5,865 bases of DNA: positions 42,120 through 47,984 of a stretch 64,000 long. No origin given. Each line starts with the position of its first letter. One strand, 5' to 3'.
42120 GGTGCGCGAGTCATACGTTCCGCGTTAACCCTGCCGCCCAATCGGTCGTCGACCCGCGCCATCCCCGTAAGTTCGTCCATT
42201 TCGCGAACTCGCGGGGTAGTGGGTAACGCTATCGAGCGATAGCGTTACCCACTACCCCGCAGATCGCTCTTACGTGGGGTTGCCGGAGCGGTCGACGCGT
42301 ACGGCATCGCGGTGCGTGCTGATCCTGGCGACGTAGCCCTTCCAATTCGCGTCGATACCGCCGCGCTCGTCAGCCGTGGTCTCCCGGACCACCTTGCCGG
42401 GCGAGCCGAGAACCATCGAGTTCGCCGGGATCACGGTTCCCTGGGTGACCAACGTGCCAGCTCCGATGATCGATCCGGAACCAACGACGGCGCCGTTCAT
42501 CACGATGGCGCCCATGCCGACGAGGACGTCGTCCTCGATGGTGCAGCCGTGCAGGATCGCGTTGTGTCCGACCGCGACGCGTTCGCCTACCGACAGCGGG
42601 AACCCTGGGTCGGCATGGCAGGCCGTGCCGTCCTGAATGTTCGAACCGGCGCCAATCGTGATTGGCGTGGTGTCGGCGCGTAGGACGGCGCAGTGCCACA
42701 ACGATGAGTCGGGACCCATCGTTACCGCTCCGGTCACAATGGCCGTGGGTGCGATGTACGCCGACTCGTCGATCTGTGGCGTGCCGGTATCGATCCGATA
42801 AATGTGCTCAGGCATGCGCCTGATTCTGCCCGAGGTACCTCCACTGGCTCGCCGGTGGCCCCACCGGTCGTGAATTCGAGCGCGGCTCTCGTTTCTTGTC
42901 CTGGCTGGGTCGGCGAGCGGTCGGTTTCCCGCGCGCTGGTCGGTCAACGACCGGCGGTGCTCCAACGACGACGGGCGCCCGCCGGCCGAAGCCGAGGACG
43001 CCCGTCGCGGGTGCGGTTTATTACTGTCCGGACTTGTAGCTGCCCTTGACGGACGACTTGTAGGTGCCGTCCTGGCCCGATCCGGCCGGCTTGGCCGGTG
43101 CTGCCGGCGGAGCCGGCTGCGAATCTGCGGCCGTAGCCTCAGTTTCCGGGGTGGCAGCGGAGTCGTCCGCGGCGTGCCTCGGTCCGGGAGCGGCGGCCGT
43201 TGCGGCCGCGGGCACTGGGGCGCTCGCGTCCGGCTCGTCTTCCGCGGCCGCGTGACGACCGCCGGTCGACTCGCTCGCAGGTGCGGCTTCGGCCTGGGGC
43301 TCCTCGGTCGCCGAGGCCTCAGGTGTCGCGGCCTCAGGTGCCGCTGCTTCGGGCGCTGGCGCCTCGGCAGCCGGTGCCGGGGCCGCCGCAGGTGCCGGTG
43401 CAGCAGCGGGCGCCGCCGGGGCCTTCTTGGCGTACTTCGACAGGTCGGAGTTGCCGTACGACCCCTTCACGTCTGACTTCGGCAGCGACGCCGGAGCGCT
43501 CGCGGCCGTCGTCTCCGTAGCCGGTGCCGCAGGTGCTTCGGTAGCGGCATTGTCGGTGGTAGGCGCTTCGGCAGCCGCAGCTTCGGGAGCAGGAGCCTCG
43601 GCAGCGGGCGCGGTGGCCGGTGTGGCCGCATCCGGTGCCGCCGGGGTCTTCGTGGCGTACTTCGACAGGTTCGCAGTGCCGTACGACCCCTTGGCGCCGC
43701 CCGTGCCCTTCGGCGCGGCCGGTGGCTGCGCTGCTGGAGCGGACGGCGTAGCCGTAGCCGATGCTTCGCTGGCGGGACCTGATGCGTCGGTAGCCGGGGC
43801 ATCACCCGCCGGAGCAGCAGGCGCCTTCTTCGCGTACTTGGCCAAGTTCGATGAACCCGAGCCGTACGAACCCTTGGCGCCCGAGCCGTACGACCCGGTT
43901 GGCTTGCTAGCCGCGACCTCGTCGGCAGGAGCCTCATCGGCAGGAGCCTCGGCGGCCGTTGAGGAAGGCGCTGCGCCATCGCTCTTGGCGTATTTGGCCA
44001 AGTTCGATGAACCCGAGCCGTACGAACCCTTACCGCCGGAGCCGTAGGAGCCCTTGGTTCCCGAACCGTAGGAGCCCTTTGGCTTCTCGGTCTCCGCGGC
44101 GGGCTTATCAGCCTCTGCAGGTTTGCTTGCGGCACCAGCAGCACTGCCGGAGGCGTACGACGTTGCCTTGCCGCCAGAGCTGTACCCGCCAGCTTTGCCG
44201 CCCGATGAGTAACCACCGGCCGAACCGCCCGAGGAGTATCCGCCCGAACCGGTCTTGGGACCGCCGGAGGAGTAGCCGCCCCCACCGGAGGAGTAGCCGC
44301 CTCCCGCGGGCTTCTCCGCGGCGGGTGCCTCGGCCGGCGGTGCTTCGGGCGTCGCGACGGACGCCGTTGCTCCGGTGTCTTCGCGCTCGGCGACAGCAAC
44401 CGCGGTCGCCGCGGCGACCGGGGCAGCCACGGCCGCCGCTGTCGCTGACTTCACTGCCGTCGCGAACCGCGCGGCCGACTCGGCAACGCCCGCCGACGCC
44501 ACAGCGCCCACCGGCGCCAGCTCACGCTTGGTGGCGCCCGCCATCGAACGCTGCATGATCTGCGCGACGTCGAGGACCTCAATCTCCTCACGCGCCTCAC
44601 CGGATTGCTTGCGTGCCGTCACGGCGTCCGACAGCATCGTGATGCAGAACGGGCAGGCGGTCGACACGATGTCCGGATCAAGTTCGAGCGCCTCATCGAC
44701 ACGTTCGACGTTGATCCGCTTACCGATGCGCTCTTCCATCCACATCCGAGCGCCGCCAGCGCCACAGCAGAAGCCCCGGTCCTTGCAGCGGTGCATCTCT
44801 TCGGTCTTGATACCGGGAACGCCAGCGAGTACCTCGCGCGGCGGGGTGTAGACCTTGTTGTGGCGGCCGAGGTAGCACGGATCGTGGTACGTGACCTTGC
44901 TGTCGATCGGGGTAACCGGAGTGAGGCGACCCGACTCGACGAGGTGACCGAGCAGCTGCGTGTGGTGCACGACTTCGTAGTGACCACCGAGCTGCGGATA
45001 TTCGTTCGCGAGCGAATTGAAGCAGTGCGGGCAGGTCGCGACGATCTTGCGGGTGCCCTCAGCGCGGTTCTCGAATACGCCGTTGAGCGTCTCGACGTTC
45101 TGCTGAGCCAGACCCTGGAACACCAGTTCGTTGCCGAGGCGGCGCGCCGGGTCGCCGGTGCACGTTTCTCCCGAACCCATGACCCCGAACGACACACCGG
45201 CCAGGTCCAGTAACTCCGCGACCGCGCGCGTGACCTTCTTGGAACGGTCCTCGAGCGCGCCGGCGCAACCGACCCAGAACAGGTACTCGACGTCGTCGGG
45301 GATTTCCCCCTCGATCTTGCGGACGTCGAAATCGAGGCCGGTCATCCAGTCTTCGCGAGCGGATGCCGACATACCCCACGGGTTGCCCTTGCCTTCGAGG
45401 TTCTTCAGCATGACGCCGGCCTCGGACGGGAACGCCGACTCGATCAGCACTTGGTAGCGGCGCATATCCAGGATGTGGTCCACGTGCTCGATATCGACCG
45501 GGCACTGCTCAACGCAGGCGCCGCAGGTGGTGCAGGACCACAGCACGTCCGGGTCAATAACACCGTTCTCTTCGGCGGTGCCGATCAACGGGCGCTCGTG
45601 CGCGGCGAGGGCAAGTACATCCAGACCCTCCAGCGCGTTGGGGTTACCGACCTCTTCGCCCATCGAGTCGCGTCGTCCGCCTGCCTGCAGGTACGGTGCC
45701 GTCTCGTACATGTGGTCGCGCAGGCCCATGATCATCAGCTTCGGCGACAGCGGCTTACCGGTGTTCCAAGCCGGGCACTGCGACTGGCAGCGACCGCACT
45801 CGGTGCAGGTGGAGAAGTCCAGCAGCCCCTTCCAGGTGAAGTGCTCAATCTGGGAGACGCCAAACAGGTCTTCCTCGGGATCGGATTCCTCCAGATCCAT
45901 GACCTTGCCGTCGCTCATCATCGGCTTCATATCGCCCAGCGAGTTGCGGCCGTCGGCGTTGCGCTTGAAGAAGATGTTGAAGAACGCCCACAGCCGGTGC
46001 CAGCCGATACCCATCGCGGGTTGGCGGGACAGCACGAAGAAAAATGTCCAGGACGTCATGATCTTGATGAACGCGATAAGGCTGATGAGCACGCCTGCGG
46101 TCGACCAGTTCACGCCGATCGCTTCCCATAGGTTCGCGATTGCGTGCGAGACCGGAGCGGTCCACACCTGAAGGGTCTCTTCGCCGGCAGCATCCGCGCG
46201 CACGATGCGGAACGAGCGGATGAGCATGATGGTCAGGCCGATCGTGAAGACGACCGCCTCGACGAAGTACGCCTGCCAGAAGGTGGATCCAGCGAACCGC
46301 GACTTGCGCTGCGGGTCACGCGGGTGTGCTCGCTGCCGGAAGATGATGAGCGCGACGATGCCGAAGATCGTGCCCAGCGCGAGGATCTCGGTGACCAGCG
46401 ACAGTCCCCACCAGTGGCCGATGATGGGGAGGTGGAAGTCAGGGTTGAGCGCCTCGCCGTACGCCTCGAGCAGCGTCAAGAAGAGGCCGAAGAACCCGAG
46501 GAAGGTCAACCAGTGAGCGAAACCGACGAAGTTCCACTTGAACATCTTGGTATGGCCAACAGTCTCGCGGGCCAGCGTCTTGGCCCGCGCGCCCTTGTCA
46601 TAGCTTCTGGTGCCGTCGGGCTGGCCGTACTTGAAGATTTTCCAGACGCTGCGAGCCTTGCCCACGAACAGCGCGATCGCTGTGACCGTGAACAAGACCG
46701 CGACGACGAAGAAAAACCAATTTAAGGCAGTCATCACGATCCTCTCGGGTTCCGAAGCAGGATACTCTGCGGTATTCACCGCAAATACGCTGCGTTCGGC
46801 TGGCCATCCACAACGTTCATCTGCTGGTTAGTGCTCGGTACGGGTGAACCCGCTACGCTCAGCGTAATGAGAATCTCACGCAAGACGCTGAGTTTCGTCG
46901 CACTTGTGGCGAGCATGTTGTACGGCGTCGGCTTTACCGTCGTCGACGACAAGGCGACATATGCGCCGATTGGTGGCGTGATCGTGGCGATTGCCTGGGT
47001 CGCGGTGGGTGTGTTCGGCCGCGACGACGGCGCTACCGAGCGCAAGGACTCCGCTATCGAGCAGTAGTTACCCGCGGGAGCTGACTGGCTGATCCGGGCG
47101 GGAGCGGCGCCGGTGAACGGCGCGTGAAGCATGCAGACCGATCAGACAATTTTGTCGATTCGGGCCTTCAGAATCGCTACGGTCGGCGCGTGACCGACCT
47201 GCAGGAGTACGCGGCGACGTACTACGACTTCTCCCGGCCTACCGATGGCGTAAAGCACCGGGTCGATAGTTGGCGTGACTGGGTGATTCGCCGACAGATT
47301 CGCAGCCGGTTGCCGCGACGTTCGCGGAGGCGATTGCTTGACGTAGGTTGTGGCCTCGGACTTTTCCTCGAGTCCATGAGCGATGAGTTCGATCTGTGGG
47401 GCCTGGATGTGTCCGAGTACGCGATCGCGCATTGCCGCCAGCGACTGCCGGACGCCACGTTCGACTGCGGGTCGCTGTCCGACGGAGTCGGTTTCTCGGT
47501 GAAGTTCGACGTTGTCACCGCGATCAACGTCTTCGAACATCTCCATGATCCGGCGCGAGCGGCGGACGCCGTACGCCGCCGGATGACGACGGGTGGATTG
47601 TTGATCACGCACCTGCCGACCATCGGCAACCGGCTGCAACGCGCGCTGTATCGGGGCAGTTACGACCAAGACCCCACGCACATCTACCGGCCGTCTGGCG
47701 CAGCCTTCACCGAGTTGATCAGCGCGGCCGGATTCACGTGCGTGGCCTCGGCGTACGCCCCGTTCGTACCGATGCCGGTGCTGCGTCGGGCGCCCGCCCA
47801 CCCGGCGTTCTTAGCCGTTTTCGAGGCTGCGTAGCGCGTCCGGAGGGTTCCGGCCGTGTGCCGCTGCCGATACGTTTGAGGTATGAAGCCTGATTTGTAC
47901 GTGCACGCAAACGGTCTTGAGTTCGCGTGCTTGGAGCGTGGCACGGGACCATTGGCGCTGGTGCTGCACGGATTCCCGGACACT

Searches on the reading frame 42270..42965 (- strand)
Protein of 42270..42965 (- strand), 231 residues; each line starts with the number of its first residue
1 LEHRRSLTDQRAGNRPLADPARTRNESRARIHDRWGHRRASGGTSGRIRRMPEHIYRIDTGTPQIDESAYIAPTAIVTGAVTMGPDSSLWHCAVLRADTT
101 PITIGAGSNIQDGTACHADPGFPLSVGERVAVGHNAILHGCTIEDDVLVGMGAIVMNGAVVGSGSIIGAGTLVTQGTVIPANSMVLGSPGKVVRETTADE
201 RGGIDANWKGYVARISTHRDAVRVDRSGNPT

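Call 40: search_protein_families(library=pfam, proteins=[window:42270-42965:-], max_evalue=0.001)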
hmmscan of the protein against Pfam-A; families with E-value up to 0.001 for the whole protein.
window:42270-42965:- (231 aa): 3 families
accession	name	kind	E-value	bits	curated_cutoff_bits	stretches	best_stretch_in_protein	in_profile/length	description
PF00132.30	Hexapep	-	3.7e-14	52.1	27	1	140-174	1-35/36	Bacterial transferase hexapeptide (six repeats)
PF25084.1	LbH_EIF2B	-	9.4e-08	32.5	54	1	102-185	22-99/105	EIF2B subunit epsilon LbH domain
PF14602.12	Hexapep_2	-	1.8e-07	31.2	27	2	123-155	1-32/34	Hexapeptide repeat of succinyl-transferase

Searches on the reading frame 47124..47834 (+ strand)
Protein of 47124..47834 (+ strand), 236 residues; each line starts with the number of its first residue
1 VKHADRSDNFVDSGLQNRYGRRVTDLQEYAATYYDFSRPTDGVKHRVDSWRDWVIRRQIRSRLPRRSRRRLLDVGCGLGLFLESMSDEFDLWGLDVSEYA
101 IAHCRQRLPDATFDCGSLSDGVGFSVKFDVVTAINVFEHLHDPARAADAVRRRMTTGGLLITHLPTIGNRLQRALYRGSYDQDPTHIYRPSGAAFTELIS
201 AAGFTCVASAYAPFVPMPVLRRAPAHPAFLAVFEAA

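Call 40: search_protein_families(library=pfam, proteins=[window:47124-47834:+], max_evalue=0.001)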
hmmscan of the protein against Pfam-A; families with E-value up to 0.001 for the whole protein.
window:47124-47834:+ (236 aa): 6 families
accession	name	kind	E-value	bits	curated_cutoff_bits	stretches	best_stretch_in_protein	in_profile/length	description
PF13489.12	Methyltransf_23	-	1.9e-21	76.9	27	1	59-208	12-163/164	Methyltransferase domain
PF08242.18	Methyltransf_12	-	5.8e-15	56.2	30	1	72-160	1-98/98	Methyltransferase domain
PF08241.18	Methyltransf_11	-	1.3e-14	55.1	21.2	1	72-161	1-94/95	Methyltransferase domain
PF13649.12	Methyltransf_25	-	1e-12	49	27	1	72-158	2-97/97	Methyltransferase domain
PF13847.12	Methyltransf_31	-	3.5e-08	33.7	27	1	68-166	4-113/145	Methyltransferase domain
PF02353.26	CMAS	-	9.2e-06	25.6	27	1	69-166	64-168/273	Mycolic acid cyclopropane synthetase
